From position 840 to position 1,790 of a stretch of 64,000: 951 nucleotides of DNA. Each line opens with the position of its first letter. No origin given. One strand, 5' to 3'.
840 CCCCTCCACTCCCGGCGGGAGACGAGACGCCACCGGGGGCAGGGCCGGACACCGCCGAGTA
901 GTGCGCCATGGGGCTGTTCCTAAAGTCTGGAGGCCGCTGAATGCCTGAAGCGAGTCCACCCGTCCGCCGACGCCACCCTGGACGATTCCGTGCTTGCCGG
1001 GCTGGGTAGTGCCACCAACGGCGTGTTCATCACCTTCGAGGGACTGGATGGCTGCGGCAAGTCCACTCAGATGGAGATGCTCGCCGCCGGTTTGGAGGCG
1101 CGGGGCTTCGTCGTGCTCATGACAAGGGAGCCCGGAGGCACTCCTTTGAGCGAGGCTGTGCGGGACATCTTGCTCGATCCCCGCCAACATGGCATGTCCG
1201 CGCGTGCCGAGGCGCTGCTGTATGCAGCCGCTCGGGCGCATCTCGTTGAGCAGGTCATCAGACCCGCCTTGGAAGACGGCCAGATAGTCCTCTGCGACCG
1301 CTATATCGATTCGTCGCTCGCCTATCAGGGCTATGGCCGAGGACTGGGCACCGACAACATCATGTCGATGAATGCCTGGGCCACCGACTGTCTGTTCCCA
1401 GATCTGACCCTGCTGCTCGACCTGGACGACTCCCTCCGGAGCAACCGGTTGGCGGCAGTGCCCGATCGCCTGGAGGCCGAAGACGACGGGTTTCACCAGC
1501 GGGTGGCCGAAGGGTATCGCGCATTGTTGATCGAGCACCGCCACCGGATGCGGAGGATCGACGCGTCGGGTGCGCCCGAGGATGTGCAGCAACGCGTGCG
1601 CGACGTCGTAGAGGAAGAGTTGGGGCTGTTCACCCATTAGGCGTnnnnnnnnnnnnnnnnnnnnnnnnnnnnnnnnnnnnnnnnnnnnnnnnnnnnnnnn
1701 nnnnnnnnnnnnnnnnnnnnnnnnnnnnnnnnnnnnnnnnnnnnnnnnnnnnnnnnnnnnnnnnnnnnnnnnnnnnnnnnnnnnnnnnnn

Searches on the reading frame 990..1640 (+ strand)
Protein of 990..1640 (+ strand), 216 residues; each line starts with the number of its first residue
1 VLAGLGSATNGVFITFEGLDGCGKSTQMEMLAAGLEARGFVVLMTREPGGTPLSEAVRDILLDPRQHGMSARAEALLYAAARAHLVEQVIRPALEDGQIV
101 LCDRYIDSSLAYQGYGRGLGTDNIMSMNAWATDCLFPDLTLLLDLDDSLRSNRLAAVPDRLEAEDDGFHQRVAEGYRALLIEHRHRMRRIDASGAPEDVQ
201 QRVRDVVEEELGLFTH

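Call 88: search_protein_families(library=pfam, proteins=[window:990-1640:+], max_evalue=0.0001)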
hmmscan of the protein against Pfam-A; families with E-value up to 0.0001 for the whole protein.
window:990-1640:+ (216 aa): 2 families
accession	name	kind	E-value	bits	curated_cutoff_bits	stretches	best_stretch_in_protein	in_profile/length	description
PF02223.23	Thymidylate_kin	-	2.6e-44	151.6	27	1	16-202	1-184/185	Thymidylate kinase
PF13521.12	AAA_28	-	2.7e-05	24.9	27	1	14-190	2-156/164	AAA domain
